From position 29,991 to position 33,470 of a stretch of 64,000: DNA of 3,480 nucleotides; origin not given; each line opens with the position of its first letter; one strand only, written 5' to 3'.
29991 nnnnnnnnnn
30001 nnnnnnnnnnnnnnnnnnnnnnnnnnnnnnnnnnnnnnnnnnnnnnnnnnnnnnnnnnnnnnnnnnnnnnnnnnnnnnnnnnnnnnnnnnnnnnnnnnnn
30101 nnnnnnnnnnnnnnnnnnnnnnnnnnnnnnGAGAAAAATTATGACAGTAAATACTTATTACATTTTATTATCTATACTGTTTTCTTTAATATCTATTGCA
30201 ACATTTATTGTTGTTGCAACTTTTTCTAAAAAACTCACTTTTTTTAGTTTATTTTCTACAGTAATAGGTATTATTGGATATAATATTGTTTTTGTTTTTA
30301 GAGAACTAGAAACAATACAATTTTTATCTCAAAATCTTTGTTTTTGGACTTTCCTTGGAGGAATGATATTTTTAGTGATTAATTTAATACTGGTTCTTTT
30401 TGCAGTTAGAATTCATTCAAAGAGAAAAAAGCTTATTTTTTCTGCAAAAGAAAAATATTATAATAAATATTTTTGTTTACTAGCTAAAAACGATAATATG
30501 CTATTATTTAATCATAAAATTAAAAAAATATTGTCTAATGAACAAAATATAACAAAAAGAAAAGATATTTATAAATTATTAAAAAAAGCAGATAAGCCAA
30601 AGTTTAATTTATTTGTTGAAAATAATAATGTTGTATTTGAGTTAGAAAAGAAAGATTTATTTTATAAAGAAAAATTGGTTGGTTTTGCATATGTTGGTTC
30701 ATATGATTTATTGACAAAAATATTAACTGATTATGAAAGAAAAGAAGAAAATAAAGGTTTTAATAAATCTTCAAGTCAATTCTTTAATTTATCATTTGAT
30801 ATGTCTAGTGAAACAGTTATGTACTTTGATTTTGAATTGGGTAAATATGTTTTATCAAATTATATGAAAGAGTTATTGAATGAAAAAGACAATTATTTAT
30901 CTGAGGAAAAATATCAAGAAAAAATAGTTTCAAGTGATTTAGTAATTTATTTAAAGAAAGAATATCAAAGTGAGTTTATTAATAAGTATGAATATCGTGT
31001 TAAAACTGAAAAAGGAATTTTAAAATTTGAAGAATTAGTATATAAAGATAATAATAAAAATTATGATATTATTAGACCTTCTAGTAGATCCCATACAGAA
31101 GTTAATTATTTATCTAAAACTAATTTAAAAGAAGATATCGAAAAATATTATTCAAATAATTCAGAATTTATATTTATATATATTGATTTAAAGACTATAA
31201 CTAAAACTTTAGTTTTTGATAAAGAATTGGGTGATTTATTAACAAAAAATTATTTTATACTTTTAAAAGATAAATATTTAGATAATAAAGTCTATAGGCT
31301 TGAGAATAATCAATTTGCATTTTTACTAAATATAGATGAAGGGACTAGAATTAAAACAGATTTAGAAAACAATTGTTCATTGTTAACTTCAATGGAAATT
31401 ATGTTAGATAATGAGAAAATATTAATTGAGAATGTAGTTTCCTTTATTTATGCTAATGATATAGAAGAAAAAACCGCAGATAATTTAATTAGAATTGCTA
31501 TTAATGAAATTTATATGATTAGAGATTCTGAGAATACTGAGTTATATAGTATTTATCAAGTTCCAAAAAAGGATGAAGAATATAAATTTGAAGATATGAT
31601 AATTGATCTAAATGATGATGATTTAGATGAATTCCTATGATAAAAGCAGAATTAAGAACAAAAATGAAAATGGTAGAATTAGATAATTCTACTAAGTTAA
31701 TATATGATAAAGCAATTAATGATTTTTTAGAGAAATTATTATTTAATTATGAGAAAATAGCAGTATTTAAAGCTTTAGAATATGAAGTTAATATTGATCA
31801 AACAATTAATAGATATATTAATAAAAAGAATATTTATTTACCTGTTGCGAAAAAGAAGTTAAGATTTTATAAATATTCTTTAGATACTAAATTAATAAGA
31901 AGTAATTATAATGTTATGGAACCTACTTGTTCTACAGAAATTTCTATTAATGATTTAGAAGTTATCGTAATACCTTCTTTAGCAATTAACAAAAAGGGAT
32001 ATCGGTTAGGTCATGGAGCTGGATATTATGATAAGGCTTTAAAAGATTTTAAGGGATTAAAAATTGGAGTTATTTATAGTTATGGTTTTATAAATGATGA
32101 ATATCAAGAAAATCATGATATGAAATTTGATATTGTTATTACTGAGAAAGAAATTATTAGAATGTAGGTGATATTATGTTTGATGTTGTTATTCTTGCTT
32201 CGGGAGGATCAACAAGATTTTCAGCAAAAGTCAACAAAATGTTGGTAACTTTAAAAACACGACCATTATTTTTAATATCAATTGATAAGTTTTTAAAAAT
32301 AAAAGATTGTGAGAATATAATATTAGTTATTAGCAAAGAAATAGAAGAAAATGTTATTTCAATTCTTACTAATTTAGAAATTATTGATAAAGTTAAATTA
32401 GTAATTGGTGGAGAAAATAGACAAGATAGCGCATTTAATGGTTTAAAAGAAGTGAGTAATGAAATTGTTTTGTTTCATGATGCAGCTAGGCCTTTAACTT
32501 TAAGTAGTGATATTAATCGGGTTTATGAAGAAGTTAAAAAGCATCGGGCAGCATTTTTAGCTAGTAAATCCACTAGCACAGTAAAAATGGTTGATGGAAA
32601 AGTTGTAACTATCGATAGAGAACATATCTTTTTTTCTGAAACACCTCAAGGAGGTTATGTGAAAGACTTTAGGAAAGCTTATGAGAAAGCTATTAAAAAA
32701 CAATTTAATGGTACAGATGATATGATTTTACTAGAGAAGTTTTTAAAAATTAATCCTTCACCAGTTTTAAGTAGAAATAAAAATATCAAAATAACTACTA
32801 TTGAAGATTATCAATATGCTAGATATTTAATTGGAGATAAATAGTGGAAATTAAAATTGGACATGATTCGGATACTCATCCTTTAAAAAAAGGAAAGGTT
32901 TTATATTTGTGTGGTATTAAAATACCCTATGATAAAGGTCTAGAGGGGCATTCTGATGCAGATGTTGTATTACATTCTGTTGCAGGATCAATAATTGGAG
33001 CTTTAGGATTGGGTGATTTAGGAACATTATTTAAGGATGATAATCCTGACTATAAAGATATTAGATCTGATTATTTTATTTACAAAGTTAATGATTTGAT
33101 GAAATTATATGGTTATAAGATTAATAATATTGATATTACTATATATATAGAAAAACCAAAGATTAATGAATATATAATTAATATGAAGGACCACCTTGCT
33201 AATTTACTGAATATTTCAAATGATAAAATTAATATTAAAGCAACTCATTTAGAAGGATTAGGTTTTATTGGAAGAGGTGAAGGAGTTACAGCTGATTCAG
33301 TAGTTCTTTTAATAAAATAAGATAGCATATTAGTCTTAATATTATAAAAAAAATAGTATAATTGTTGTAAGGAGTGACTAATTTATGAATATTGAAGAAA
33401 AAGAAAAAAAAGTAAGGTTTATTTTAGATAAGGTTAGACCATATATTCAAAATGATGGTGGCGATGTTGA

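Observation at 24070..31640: Candidate non-canonical c-di-AMP module: giant helicase-like ATPase and ankyrin protein translationally coupled to CdaA, with CdaR and GlmM absent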

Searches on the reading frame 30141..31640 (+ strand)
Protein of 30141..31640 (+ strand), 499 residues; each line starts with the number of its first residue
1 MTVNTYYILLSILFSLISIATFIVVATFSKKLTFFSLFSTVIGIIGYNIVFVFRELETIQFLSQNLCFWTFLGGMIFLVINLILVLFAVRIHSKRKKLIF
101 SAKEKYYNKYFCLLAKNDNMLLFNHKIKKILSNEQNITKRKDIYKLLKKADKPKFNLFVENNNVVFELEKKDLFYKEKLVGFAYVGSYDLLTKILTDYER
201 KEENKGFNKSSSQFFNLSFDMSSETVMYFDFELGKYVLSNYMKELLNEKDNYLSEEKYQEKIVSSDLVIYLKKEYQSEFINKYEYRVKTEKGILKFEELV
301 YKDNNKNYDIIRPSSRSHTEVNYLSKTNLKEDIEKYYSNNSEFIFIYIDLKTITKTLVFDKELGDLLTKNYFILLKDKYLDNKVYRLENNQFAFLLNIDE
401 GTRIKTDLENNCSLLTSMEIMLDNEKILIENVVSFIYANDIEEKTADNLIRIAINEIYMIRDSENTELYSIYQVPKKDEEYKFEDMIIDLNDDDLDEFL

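Call 4: search_protein_families(library=pfam, proteins=[window:30141-31640:+], max_evalue=0.01)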
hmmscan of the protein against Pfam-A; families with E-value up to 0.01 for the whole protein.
window:30141-31640:+ (499 aa): 0 families
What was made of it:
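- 30141..31640 (+): 499-aa membrane protein. It has 3-4 N-terminal TM helices, a PAS-like middle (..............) and a degenerate GGDEF-like C-terminal domain (ENNQF in place of GGDEF). A homologue of 390-545 aa lies between cdaA and ispD in nearly all related loci. No Pfam hit for the window protein (call 4).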

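Call 5: search_protein_families(library=ncbifam, proteins=[window:30141-31640:+], max_evalue=0.01)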
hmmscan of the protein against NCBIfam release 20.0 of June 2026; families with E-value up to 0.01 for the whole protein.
window:30141-31640:+ (499 aa): 0 families

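Call 30: search_protein_families(library=pfam, alignment_id=A2, max_evalue=1)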
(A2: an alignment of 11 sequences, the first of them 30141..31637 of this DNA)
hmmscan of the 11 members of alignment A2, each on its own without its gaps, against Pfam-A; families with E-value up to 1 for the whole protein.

A. member 1, window:30141-31637:+ (499 aa): 0 families

B. families by the number of members that match (of 11 scanned): 17 families
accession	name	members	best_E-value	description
PF00990.26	GGDEF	5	1.9e-05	Diguanylate cyclase, GGDEF domain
PF00335.26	Tetraspanin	3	7.4e-05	Tetraspanin family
PF08447.18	PAS_3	2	0.046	PAS fold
PF22251.1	PFF1_TM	2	0.15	Vacuolar membrane protease, transmembrane domain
PF04277.18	OAD_gamma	2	0.54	Oxaloacetate decarboxylase, gamma chain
PF08869.16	XisI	1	0.00087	XisI protein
PF25239.1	WHD_CHMP7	1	0.022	Charged multivesicular body protein 7, winged helix domain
PF16736.11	sCache_like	1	0.028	Single Cache-like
PF22954.2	DUF7027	1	0.037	Domain of unknown function (DUF7027)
PF21353.3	Per3-like_PAS-A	1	0.086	Period circadian protein homolog 3-like, PAS-A domain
PF03513.19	Cloacin_immun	1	0.094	Cloacin immunity protein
PF00989.32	PAS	1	0.11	PAS fold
PF10643.14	Cytochrome-c551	1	0.14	Photosystem P840 reaction-centre cytochrome c-551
PF21198.3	ASH2L-like_WH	1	0.18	Set1/Ash2 histone methyltransferase complex subunit ASH2-like, WH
PF05434.16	Tmemb_9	1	0.23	TMEM9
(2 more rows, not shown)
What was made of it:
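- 30141..31640 (+): 5 of 11 members hit GGDEF and 2 hit PAS_3 (call 30).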

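Call 45: search_protein_families(library=padloc, proteins=[window:30141-31640:+], max_evalue=0.01)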
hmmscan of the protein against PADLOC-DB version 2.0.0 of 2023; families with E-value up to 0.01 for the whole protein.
window:30141-31640:+ (499 aa): 0 families

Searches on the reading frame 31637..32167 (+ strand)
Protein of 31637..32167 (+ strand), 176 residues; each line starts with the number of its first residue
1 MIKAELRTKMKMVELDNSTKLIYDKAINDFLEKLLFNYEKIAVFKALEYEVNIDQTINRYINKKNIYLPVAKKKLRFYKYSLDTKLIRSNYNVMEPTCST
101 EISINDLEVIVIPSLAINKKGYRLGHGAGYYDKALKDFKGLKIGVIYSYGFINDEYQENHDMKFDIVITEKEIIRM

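Call 4: search_protein_families(library=pfam, proteins=[window:31637-32167:+], max_evalue=0.01)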
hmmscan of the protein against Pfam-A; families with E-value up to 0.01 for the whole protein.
window:31637-32167:+ (176 aa): 1 family
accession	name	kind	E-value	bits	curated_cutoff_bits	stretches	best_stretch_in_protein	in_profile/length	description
PF01812.26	5-FTHF_cyc-lig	-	1.5e-26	93.9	27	1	37-170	39-186/186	5-formyltetrahydrofolate cyclo-ligase family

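Call 5: search_protein_families(library=ncbifam, proteins=[window:31637-32167:+], max_evalue=0.01)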
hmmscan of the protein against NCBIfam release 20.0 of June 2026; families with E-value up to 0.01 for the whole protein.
window:31637-32167:+ (176 aa): 2 families
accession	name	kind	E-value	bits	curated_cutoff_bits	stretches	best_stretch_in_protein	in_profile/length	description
TIGR02727.1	MTHFS_bact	equivalog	1.5e-33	116.2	84.9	1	3-170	1-182/182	5-formyltetrahydrofolate cyclo-ligase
NF007661.0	PRK10333.1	equivalog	1.7e-11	44.3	343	1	40-170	52-192/198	5-formyltetrahydrofolate cyclo-ligase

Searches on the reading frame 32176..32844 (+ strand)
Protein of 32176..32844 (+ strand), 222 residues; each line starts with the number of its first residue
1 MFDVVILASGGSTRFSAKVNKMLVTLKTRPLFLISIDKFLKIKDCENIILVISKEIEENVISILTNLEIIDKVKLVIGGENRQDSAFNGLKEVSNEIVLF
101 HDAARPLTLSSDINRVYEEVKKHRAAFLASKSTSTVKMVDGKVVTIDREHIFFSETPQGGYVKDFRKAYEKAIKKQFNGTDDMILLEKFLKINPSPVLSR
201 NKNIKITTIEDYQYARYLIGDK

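Call 4: search_protein_families(library=pfam, proteins=[window:32176-32844:+], max_evalue=0.01)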
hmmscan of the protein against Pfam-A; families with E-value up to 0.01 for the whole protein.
window:32176-32844:+ (222 aa): 3 families
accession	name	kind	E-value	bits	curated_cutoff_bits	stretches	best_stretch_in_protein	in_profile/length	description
PF01128.25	IspD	-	8.2e-41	140.6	27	1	4-219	3-219/221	2-C-methyl-D-erythritol 4-phosphate cytidylyltransferase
PF12804.13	NTP_transf_3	-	3e-05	24.7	27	1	4-55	1-49/160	MobA-like NTP transferase domain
PF02348.25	CTP_transf_3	-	0.0008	19.7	22.6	1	4-141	2-131/217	Cytidylyltransferase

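Call 5: search_protein_families(library=ncbifam, proteins=[window:32176-32844:+], max_evalue=0.01)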
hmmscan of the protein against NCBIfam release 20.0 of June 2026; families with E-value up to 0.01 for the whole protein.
window:32176-32844:+ (222 aa): 16 families
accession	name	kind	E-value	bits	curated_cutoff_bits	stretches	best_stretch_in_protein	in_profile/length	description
TIGR00453.1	ispD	equivalog_domain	2.5e-47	161.1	181.3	1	4-217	2-217/219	2-C-methyl-D-erythritol 4-phosphate cytidylyltransferase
NF001186.0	PRK00155.2-3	equivalog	5e-37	127.5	253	1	4-219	7-222/224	2-C-methyl-D-erythritol 4-phosphate cytidylyltransferase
NF009924.0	PRK13385.1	subfamily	6.9e-37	127.3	342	1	2-220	3-224/230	2-C-methyl-D-erythritol 4-phosphate cytidylyltransferase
NF006899.0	PRK09382.1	equivalog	3.1e-32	112.2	417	1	3-216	8-217/387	bifunctional 2-C-methyl-D-erythritol 4-phosphate cytidylyltransferase/2-C-methyl-D-erythritol 2,4-cyclodiphosphate synthase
NF001183.0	PRK00155.1-3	subfamily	4.2e-19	68.8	166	1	4-221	4-233/237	D-ribitol-5-phosphate cytidylyltransferase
TIGR03310.1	matur_MocA_YgfJ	equivalog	1.1e-06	28.8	186.45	1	3-123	1-118/188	molybdenum cofactor cytidylyltransferase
NF010939.0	PRK14359.1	equivalog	1.2e-06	27.4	592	1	2-132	3-130/430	bifunctional UDP-N-acetylglucosamine diphosphorylase/glucosamine-1-phosphate N-acetyltransferase GlmU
NF001457.0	PRK00317.1-3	equivalog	7e-06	25.7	164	1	3-66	3-62/200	molybdenum cofactor guanylyltransferase MobA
TIGR01173.1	glmU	equivalog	7.4e-06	25.1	366.85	1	3-131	2-128/452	bifunctional UDP-N-acetylglucosamine diphosphorylase/glucosamine-1-phosphate N-acetyltransferase GlmU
NF053639.1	Mfer334_fam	equivalog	7.6e-06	25.9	260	1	18-124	24-130/209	pseudomurein biosynthesis protein PmurB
NF010933.0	PRK14353.1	equivalog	1.3e-05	24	505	1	4-134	8-139/453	bifunctional UDP-N-acetylglucosamine diphosphorylase/glucosamine-1-phosphate N-acetyltransferase GlmU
NF010936.0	PRK14356.1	equivalog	0.00078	18.5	666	1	5-133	9-136/456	bifunctional UDP-N-acetylglucosamine diphosphorylase/glucosamine-1-phosphate N-acetyltransferase GlmU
NF010932.0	PRK14352.1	equivalog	0.00086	18.1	611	1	4-126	9-132/488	bifunctional UDP-N-acetylglucosamine diphosphorylase/glucosamine-1-phosphate N-acetyltransferase GlmU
NF045495.1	AdoCbiPCobY_Meth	equivalog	0.0016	18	250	1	3-76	2-75/195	adenosylcobinamide-phosphate guanylyltransferase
NF003952.0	PRK05450.1-5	subfamily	0.002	17.3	193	1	5-131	6-127/250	3-deoxy-manno-octulosonate cytidylyltransferase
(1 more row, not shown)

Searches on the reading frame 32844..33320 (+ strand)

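Call 4: search_protein_families(library=pfam, proteins=[window:32844-33320:+], max_evalue=0.01)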
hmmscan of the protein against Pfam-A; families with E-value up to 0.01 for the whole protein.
window:32844-33320:+ (158 aa): 1 family
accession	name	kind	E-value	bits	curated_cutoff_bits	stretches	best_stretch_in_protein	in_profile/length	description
PF02542.21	YgbB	-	1e-53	182.3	26.7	1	3-156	1-154/155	YgbB family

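Call 5: search_protein_families(library=ncbifam, proteins=[window:32844-33320:+], max_evalue=0.01)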
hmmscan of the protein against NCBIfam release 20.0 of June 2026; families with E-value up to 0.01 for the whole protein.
window:32844-33320:+ (158 aa): 2 families
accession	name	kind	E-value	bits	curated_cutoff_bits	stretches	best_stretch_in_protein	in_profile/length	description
NF006899.0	PRK09382.1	equivalog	5.8e-54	183.7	417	1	2-156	225-379/387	bifunctional 2-C-methyl-D-erythritol 4-phosphate cytidylyltransferase/2-C-methyl-D-erythritol 2,4-cyclodiphosphate synthase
TIGR00151.1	ispF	equivalog_domain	1.5e-52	177.8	116.45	1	4-158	1-155/155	2-C-methyl-D-erythritol 2,4-cyclodiphosphate synthase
